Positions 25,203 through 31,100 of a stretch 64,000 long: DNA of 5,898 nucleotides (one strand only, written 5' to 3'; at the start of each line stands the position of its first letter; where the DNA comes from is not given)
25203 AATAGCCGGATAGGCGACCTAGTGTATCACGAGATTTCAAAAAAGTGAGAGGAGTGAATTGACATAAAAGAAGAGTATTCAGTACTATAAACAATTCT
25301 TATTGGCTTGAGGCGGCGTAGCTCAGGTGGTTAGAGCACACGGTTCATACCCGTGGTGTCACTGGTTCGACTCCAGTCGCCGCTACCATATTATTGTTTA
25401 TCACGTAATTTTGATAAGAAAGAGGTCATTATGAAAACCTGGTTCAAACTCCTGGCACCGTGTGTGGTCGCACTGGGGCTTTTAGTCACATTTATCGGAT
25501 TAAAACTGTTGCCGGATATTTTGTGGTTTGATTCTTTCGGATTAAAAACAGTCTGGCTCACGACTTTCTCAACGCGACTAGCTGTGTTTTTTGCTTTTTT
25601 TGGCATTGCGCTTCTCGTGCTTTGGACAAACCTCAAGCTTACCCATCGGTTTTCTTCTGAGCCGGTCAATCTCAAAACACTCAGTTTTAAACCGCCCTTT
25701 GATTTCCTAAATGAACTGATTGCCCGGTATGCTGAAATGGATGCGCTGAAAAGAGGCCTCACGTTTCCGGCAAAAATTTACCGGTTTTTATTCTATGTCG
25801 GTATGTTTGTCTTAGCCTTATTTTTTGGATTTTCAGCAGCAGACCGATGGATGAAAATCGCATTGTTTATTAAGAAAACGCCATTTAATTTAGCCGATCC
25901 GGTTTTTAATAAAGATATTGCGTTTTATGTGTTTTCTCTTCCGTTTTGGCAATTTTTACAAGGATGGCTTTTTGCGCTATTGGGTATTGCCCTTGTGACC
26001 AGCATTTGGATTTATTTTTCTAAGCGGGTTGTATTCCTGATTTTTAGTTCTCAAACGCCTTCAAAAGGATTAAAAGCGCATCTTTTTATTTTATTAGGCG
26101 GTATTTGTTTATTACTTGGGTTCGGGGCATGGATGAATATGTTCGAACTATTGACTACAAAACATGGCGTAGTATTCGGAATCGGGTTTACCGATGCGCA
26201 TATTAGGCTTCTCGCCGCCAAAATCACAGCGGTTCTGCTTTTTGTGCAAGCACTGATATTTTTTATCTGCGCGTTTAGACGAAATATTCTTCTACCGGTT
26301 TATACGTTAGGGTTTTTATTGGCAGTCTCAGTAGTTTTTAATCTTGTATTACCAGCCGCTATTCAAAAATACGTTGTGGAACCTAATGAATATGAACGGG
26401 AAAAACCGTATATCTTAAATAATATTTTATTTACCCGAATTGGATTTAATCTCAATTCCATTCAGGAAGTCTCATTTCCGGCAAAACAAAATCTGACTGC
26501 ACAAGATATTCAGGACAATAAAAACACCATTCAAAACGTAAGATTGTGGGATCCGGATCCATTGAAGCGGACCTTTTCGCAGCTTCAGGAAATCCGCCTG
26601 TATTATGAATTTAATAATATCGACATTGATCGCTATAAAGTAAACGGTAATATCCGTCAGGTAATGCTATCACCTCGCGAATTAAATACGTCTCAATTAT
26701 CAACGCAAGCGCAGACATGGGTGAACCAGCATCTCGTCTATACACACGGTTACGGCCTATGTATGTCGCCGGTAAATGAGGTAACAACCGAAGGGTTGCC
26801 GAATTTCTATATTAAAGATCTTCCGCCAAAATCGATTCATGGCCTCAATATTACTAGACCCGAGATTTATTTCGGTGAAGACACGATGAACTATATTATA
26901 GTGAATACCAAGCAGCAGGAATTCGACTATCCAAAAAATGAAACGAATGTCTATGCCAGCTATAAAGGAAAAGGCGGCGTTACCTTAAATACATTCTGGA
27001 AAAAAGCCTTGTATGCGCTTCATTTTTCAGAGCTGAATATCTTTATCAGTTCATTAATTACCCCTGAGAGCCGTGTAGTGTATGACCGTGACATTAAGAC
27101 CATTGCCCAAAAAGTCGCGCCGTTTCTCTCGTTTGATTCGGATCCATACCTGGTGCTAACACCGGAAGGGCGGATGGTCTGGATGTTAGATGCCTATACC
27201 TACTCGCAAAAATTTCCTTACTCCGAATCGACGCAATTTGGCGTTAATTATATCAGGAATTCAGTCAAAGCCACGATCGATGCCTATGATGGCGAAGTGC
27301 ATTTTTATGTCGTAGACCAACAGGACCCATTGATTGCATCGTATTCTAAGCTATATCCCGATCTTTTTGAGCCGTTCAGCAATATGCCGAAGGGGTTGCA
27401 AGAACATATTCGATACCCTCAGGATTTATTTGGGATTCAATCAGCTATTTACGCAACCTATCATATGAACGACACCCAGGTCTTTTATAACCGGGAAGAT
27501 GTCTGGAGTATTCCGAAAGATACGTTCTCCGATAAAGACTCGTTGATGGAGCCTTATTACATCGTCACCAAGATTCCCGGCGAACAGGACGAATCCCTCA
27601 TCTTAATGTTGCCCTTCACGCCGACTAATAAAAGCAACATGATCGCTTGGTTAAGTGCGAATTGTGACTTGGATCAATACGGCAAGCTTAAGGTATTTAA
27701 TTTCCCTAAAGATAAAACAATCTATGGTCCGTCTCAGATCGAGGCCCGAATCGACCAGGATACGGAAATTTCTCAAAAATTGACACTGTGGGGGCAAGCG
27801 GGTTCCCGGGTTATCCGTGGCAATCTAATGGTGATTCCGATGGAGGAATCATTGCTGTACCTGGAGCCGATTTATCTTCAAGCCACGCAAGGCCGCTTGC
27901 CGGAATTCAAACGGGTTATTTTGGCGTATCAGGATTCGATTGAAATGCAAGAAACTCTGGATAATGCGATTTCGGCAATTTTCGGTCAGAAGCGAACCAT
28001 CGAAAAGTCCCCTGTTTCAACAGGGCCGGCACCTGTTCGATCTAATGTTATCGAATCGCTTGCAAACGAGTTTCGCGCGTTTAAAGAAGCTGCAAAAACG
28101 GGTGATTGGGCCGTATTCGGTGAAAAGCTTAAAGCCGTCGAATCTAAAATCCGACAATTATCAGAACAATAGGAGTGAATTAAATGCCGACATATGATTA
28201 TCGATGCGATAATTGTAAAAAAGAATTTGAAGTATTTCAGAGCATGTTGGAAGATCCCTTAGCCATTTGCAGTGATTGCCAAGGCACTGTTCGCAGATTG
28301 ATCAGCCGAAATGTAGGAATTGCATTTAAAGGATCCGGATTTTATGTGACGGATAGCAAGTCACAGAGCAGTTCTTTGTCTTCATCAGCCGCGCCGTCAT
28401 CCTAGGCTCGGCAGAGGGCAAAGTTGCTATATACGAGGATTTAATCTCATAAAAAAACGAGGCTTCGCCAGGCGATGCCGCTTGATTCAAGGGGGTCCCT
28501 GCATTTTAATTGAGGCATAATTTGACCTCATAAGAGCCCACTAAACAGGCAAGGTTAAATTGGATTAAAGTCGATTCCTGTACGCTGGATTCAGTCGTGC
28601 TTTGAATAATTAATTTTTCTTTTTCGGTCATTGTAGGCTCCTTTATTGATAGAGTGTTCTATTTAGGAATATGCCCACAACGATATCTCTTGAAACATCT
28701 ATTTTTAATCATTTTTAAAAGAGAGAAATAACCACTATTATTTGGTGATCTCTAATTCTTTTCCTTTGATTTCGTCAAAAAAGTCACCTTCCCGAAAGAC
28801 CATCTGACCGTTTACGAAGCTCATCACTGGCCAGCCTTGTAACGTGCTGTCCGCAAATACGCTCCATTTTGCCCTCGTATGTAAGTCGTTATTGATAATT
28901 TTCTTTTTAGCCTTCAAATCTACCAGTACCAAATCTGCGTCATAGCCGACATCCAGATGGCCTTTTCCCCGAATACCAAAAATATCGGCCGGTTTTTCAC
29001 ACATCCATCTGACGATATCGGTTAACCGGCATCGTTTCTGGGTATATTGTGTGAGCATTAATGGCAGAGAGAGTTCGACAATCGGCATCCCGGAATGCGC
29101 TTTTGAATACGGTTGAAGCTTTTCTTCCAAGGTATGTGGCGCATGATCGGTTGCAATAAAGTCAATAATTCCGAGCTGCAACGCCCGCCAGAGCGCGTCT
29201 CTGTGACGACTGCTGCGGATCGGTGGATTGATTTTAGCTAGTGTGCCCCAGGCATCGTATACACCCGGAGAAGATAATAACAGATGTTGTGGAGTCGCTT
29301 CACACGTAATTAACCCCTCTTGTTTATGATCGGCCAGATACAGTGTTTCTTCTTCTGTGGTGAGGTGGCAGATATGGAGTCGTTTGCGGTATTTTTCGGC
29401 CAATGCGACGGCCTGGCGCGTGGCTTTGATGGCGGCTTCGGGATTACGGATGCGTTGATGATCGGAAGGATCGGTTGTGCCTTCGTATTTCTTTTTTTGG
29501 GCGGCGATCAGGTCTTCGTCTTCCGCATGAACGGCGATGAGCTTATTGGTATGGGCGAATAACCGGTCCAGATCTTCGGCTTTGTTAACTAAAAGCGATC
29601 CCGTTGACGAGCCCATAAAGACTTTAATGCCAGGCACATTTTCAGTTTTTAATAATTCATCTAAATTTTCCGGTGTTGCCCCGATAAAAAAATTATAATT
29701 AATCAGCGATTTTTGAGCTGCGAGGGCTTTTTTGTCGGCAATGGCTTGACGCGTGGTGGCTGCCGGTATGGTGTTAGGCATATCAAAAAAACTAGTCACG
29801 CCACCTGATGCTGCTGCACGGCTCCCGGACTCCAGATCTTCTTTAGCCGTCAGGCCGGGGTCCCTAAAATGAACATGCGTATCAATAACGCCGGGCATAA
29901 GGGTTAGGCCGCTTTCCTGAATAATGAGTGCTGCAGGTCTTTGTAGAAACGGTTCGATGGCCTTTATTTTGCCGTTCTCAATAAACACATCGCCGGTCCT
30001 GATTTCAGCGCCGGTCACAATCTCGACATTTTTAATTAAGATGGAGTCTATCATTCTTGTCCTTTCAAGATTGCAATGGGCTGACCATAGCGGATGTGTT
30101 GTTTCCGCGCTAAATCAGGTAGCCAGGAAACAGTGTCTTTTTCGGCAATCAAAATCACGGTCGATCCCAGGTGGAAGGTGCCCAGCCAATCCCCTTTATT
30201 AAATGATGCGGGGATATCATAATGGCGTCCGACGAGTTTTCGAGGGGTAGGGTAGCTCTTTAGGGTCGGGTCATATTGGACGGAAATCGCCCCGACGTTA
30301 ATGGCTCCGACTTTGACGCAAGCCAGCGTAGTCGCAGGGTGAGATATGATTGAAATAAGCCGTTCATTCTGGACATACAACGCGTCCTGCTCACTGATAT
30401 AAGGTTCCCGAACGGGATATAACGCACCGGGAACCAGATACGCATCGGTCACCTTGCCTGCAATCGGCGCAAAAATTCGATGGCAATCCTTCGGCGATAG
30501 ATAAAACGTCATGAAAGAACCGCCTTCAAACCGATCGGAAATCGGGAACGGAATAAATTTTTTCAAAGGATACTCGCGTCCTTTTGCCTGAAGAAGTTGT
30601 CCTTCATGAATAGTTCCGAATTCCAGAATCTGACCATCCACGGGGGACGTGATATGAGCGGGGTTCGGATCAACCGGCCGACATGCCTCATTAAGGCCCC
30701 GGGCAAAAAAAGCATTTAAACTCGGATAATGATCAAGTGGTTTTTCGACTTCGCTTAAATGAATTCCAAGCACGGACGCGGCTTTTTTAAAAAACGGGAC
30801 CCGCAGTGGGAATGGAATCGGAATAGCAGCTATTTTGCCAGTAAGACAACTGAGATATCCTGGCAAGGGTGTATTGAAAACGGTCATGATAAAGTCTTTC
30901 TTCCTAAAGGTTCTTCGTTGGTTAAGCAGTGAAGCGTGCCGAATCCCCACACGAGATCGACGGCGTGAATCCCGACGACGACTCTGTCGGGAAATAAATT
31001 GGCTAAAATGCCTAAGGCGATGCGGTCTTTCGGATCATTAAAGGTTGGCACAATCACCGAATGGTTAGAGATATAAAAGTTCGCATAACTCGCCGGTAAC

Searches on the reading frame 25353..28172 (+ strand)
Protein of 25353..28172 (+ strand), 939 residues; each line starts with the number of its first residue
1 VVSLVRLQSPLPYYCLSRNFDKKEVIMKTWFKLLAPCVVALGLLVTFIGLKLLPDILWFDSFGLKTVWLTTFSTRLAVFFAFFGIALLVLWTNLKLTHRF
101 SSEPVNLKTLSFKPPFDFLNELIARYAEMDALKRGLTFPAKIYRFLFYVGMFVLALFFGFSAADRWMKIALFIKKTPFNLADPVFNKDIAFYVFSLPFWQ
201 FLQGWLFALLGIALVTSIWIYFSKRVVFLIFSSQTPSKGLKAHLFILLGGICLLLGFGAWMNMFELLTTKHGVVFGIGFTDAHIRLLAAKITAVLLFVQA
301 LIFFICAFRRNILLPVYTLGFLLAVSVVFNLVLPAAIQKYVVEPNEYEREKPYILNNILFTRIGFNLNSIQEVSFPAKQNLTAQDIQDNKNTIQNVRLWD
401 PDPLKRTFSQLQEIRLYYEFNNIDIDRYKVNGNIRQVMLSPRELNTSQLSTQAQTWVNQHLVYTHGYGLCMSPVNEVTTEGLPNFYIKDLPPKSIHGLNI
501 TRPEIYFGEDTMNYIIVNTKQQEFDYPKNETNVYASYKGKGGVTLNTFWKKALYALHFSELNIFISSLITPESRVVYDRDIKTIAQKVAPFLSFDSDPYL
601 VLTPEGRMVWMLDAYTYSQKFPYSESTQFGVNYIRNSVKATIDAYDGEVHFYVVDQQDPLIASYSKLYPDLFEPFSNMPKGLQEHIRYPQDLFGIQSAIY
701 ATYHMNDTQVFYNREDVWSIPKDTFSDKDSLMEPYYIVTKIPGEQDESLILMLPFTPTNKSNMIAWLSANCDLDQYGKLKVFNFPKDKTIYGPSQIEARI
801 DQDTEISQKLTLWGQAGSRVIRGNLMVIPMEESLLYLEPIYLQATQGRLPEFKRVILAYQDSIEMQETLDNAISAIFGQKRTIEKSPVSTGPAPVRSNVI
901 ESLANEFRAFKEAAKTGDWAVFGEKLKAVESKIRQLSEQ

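Call 21: search_protein_families(library=pfam, proteins=[window:25353-28172:+], max_evalue=0.001)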
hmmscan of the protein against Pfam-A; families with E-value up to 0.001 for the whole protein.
window:25353-28172:+ (939 aa): 1 family
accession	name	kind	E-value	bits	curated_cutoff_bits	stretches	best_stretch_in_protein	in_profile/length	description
PF03699.18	UPF0182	-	2e-292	972.5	27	1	37-813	6-770/770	Uncharacterised protein family (UPF0182)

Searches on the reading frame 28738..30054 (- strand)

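Call 21: search_protein_families(library=pfam, proteins=[window:28738-30054:-], max_evalue=0.001)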
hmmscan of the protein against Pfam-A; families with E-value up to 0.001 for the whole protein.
window:28738-30054:- (438 aa): 2 families
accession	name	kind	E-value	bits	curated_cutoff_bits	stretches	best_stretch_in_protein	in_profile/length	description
PF01979.26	Amidohydro_1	-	7.1e-31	108.1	25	1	51-419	1-345/345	Amidohydrolase family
PF07969.17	Amidohydro_3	-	9e-08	32.4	29.7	1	340-419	405-471/472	Amidohydrolase family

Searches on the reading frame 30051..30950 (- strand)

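Call 21: search_protein_families(library=pfam, proteins=[window:30051-30950:-], max_evalue=0.001)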
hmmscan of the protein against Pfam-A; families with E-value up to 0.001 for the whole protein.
window:30051-30950:- (299 aa): 1 family
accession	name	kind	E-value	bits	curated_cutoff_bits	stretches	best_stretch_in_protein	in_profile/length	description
PF02666.20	PS_Dcarbxylase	-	1.9e-50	171.7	22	1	78-293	1-197/198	Phosphatidylserine decarboxylase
